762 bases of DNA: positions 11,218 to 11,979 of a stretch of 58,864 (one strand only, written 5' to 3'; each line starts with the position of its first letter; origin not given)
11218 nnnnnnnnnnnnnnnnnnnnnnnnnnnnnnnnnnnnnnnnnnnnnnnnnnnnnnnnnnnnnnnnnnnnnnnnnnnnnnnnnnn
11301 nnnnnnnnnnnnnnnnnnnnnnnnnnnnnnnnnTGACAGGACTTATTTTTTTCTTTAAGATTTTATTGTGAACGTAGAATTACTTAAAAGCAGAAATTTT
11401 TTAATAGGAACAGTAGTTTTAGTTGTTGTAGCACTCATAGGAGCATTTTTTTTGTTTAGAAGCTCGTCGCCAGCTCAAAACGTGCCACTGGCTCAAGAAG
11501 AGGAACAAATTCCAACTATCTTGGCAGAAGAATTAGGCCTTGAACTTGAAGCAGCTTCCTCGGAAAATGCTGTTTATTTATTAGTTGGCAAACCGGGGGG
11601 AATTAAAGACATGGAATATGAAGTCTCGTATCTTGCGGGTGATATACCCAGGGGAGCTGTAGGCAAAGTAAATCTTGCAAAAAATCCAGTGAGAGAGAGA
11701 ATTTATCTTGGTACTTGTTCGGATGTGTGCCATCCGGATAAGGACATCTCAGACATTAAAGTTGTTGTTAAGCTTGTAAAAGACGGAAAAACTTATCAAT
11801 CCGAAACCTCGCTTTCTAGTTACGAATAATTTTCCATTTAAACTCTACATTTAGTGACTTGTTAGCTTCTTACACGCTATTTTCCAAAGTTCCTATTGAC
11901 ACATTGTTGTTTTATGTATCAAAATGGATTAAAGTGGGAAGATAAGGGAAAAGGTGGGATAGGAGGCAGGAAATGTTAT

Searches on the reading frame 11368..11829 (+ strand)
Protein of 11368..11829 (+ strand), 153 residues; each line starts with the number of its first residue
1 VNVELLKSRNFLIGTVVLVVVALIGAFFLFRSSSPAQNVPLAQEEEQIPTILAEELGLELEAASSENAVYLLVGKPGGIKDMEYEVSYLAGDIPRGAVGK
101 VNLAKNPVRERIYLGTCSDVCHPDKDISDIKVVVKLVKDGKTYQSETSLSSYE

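Call 22: search_protein_families(library=pfam, proteins=[window:11368-11829:+], max_evalue=1)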
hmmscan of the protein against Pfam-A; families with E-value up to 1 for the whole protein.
window:11368-11829:+ (153 aa): 1 family
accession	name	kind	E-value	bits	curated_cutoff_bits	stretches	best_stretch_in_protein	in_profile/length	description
PF05545.16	FixQ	-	0.14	12.6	29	1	4-34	4-34/49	Cbb3-type cytochrome oxidase component FixQ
